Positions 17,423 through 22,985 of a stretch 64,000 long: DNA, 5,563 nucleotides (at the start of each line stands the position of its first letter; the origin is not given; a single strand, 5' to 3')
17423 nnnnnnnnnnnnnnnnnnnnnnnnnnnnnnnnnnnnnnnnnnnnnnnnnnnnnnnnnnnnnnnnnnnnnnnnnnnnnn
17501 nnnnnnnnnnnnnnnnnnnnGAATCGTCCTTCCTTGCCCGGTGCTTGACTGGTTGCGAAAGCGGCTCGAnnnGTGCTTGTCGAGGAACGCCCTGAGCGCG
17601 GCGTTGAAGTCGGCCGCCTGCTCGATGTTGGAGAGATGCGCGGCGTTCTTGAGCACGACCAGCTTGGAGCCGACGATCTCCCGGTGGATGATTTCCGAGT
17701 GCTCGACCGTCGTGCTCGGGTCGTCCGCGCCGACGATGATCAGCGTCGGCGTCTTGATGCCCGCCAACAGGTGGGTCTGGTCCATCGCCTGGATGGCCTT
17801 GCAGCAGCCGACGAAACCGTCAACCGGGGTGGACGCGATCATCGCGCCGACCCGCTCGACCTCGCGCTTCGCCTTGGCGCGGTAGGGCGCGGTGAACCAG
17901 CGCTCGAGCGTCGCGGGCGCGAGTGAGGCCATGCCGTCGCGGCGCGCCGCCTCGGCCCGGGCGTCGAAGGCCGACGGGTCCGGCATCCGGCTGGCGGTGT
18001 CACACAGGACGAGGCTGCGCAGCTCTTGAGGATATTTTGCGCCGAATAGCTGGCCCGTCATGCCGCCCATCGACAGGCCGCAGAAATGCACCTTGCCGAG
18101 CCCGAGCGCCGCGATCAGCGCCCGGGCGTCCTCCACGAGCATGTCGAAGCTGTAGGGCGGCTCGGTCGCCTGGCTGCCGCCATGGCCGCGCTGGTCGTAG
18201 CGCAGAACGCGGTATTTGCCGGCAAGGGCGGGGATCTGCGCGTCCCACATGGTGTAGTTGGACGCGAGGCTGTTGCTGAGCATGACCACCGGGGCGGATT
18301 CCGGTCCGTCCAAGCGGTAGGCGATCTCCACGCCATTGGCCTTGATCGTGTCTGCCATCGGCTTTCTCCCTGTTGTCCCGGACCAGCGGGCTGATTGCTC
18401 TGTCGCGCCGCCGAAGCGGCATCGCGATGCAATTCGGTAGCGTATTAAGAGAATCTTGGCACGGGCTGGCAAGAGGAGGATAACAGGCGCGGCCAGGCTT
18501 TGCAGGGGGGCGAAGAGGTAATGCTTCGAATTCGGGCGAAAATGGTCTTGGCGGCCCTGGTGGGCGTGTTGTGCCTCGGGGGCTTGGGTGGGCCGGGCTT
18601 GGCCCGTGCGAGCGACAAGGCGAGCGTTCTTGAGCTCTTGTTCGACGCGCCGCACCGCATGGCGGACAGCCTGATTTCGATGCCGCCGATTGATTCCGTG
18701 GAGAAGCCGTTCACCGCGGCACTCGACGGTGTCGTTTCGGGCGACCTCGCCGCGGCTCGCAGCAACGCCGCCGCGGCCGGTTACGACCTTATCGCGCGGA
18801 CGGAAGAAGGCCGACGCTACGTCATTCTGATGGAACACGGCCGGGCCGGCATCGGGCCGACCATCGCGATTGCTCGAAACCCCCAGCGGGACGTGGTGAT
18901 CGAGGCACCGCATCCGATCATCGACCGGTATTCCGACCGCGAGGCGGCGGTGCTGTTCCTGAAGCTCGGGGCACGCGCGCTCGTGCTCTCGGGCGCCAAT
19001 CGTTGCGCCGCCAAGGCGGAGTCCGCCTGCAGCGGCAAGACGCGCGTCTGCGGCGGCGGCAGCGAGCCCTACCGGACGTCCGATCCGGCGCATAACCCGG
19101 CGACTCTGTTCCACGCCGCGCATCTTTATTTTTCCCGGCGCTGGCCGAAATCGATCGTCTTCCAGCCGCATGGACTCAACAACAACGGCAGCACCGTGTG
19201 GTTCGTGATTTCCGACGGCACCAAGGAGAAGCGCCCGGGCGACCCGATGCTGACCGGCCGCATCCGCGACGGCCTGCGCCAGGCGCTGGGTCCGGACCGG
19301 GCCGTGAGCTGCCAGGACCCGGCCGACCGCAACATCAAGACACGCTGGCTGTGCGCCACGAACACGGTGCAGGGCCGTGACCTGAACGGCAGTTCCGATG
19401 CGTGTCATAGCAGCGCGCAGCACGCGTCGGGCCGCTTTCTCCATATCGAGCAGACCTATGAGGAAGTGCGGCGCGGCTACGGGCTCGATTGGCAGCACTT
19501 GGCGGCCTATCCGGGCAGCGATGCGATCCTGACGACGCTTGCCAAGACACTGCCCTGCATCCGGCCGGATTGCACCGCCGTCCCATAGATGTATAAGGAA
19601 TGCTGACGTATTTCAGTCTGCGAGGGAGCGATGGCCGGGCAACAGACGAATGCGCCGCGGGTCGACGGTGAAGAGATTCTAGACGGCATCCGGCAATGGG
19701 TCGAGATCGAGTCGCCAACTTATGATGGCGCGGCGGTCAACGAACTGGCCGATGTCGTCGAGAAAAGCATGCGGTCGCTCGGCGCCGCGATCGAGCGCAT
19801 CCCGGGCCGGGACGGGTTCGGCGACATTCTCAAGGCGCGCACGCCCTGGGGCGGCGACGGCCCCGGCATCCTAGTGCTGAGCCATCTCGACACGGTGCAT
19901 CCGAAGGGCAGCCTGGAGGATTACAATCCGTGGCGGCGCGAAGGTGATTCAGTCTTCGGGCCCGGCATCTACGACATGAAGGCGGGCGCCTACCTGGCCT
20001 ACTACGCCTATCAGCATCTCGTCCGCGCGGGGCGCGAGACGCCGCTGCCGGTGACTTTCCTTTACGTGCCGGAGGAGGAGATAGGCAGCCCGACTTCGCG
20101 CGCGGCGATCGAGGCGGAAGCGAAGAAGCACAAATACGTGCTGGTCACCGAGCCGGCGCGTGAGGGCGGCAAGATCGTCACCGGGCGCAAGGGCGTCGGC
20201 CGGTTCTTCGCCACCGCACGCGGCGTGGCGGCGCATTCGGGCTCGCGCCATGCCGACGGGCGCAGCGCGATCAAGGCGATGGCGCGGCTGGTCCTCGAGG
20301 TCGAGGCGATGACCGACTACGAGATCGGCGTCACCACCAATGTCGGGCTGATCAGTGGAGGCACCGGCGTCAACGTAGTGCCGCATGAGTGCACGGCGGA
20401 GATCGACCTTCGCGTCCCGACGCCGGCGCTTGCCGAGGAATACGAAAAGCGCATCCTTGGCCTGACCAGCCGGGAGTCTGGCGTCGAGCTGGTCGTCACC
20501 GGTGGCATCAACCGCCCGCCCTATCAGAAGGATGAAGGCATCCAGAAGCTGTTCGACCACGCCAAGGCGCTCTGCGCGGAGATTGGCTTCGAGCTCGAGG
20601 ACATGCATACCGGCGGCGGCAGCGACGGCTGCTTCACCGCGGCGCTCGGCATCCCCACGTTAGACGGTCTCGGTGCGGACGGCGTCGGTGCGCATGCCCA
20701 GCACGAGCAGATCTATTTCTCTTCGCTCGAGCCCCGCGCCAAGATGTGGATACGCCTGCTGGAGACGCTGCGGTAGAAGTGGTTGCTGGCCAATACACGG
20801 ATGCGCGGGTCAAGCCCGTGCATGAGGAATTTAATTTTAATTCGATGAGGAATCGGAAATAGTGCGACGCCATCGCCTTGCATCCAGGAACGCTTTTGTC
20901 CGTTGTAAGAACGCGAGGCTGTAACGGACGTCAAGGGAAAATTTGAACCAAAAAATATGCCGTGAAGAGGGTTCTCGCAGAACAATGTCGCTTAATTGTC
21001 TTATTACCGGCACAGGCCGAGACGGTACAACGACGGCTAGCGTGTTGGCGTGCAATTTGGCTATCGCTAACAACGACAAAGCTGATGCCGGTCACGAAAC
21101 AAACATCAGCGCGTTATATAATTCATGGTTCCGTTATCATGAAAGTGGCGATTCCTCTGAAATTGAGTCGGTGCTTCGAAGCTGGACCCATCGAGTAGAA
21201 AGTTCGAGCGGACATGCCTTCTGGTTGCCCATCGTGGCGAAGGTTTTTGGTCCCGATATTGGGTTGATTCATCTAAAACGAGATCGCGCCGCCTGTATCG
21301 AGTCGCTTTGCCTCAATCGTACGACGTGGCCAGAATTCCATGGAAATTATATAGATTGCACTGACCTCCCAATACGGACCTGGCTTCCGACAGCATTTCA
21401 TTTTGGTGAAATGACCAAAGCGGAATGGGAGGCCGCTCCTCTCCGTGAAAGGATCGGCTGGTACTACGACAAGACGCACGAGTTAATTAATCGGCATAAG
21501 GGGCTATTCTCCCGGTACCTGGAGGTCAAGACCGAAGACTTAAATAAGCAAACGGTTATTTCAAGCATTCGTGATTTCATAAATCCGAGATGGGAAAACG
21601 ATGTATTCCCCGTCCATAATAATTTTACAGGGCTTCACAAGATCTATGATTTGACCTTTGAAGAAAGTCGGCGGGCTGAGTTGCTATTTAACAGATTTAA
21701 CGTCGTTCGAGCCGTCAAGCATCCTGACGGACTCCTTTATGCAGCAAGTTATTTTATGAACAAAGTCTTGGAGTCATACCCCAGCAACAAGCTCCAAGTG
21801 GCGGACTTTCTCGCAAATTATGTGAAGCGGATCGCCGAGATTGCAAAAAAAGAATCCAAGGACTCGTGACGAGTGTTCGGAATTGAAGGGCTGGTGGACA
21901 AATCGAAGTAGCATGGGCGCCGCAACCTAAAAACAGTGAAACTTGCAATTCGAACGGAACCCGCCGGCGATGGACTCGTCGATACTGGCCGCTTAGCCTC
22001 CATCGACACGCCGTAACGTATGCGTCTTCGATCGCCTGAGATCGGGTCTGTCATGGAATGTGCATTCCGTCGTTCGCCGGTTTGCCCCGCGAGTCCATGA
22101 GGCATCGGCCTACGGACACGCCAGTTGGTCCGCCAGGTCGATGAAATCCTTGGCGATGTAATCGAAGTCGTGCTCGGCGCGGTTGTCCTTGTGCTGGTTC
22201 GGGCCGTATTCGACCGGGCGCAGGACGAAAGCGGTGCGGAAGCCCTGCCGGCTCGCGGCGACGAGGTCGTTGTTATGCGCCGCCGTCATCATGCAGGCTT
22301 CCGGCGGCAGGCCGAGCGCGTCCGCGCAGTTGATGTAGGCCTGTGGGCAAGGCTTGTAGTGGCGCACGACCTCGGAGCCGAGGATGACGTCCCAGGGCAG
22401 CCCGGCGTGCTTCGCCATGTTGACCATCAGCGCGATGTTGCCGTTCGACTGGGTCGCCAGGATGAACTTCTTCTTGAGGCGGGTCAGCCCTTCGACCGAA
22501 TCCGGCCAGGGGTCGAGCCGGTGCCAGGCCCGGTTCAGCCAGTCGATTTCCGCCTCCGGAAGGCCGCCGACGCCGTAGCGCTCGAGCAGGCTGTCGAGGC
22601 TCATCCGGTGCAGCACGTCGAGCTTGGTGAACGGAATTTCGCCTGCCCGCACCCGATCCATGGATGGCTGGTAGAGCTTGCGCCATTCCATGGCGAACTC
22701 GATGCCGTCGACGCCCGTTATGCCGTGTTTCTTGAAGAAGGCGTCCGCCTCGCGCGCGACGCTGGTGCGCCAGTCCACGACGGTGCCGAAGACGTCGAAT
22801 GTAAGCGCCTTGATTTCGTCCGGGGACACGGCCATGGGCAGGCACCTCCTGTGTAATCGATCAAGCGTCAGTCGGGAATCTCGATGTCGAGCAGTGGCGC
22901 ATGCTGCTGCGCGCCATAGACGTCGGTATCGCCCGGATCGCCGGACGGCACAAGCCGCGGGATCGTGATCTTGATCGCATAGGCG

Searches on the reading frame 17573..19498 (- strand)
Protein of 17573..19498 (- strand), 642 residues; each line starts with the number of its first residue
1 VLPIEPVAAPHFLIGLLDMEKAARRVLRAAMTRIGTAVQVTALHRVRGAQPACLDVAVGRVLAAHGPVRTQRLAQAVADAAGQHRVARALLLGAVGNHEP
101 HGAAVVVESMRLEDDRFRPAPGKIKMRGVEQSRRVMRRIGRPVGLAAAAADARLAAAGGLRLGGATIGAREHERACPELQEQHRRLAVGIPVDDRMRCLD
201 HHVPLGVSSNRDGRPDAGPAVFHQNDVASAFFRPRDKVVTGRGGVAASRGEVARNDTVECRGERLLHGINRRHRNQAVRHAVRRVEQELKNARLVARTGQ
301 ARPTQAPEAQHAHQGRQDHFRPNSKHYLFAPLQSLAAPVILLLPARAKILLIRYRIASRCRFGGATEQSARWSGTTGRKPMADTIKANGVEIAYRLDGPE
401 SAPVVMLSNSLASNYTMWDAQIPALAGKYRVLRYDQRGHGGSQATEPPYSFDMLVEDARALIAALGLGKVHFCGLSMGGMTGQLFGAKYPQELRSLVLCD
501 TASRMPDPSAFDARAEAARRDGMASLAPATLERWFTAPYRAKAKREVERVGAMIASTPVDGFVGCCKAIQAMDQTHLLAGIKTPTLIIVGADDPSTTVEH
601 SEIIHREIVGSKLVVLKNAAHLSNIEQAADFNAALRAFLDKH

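Call 9: search_protein_families(library=ncbifam, proteins=[window:17573-19498:-], max_evalue=0.00001)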
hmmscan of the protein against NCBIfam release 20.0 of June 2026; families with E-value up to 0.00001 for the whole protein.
window:17573-19498:- (642 aa): 25 families
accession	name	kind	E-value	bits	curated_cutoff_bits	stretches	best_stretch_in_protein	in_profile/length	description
TIGR02427.1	protocat_pcaD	equivalog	2.9e-79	266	255.85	1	392-639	2-250/251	3-oxoadipate enol-lactonase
NF051488.1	bifunc_PcaDC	exception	5.2e-72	243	390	1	392-641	2-252/375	bifunctional 3-oxoadipate enol-lactonase/4-carboxymuconolactone decarboxylase PcaDC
NF051487.1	bifunc_PcaCD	exception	3e-65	220.9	430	1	377-640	147-412/413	bifunctional 4-carboxymuconolactone decarboxylase/3-oxoadipate enol-lactonase PcaCD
TIGR03611.1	RutD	equivalog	1.9e-26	93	238.5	1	398-640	7-256/258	pyrimidine utilization protein D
NF052610.1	macro_16_ester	equivalog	5.9e-22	78.3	420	1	384-503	5-129/281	alpha/beta fold macrolide esterase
TIGR01250.1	pro_imino_pep_2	subfamily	3.2e-21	76.1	167.65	2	569-639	218-287/288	proline iminopeptidase-family hydrolase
NF041759.1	mac_hydro_EstT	equivalog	1.8e-19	70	450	1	384-502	4-127/278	macrolide hydrolase EstT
NF045948.1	ProImpepThrmp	equivalog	2.2e-18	66.7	500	1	568-641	217-289/291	proline iminopeptidase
NF011457.0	PRK14875.1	equivalog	1.9e-17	63.3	307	1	378-500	108-230/372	acetoin dehydrogenase dihydrolipoyllysine-residue acetyltransferase subunit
NF050089.1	i_nPHAscl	equivalog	2e-17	63.2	300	1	388-504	5-120/288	intracellular short-chain-length polyhydroxyalkanoate depolymerase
NF053693.1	esterase_mleCBF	exception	7.6e-17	61.6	564.5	1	384-499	5-125/279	CBF family alpha/beta fold macrolide esterase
NF053684.1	esterase_mleBCA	exception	9.4e-17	61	570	1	384-502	5-128/281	BCA family alpha/beta fold macrolide esterase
NF033124.1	estX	equivalog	2.9e-16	59.4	600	1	398-511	20-140/280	macrolide esterase EstX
NF053683.1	esterase_mleBRB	exception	8.2e-16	58.4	585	1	384-512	5-138/280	BRB family alpha/beta fold macrolide esterase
TIGR02240.1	PHA_depoly_arom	equivalog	5.8e-14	52.1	250.6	1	389-639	13-263/276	poly(3-hydroxyalkanoate) depolymerase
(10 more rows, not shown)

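Call 10: search_protein_families(library=pfam, proteins=[window:17573-19498:-], max_evalue=0.01)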
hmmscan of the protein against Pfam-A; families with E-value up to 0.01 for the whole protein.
window:17573-19498:- (642 aa): 5 families
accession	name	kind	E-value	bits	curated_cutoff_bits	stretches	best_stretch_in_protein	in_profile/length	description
PF00561.26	Abhydrolase_1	-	8.1e-27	94.9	25.8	1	403-626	1-243/245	alpha/beta hydrolase fold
PF12697.13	Abhydrolase_6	-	2.1e-17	65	26.3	1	414-634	10-217/217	Alpha/beta hydrolase family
PF12146.15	Hydrolase_4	-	2.4e-16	60.2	27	1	419-622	21-233/239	Serine aminopeptidase, S33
PF08386.16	Abhydrolase_4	-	0.00031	21.3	21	1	581-640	30-92/103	TAP-like protein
PF09752.15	ABHD18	-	0.0083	15.7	21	0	464-497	171-204/351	Alpha/beta hydrolase domain containing 18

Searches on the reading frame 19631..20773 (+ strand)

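Call 10: search_protein_families(library=pfam, proteins=[window:19631-20773:+], max_evalue=0.01)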
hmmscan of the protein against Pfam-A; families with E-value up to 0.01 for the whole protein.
window:19631-20773:+ (381 aa): 2 families
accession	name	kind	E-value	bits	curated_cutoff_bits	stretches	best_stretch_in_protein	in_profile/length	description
PF01546.33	Peptidase_M20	-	7.9e-27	94.9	24.6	1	82-378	2-205/206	Peptidase family M20/M25/M40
PF07687.19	M20_dimer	-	2.2e-18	66.6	21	1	184-275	1-95/107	Peptidase dimerisation domain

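Call 11: search_protein_families(library=ncbifam, proteins=[window:19631-20773:+], max_evalue=0.00001)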
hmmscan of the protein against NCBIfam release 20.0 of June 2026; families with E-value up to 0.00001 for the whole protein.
window:19631-20773:+ (381 aa): 45 families (the best 25 are shown)
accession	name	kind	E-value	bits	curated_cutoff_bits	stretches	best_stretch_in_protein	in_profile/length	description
NF005678.0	PRK07473.1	equivalog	6.3e-115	384.1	386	1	11-380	8-375/376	M20/M25/M40 family metallo-hydrolase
NF005602.0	PRK07338.1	equivalog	4.1e-67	226.5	357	1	80-380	97-399/409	hydrolase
NF004788.0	PRK06133.1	subfamily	1e-62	212.4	349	1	14-379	44-412/417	glutamate carboxypeptidase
TIGR01910.1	DapE-ArgE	subfamily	1.9e-32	112.9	217.6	1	21-369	5-370/373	ArgE/DapE family deacylase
NF006399.0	PRK08651.1-2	equivalog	1.5e-25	90.1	381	2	21-228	11-218/405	succinyl-diaminopimelate desuccinylase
NF005710.0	PRK07522.1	subfamily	3.4e-23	82.4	412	1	34-275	26-279/391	acetylornithine deacetylase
TIGR01900.1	dapE-gram_pos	equivalog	2e-22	79.6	304.2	1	20-373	9-346/351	succinyl-diaminopimelate desuccinylase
TIGR01892.1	AcOrn-deacetyl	equivalog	5.4e-17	61.9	297.7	1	35-264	16-254/365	acetylornithine deacetylase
NF009557.0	PRK13009.1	equivalog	6.1e-17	61.8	284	1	40-380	26-374/377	succinyl-diaminopimelate desuccinylase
NF006400.0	PRK08651.1-3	equivalog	1.2e-16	60.5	374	1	66-380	74-406/410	succinyl-diaminopimelate desuccinylase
NF009555.0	PRK13004.1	equivalog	3.6e-14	52.5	321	1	16-265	17-265/399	YgeY family selenium metabolism-linked hydrolase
TIGR01879.1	hydantase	subfamily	4.4e-13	48.9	204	1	182-338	200-359/401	hydantoinase/carbamoylase family amidase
NF005306.0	PRK06837.1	subfamily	7.6e-13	48.1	376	1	71-367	91-408/427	ArgE/DapE family deacylase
NF006365.0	PRK08588.1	subfamily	1.7e-12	47.4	289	1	80-270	66-265/383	succinyl-diaminopimelate desuccinylase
NF003474.0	PRK05111.1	equivalog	3.8e-12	45.8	460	1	52-270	50-272/383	acetylornithine deacetylase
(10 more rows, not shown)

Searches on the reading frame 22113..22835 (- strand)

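Call 94: search_protein_families(library=pfam, proteins=[window:22113-22835:-], max_evalue=0.01)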
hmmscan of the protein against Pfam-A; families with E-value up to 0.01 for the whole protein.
window:22113-22835:- (241 aa): 3 families
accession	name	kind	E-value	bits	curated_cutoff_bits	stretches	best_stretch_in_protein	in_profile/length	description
PF00702.32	Hydrolase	-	2.3e-14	54.7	26.4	1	8-194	1-187/191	haloacid dehalogenase-like hydrolase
PF13419.12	HAD_2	-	4e-08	34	23.8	1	93-204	62-178/178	Haloacid dehalogenase-like hydrolase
PF13242.12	Hydrolase_like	-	0.00043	20.6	22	1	161-233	4-74/75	HAD-hyrolase-like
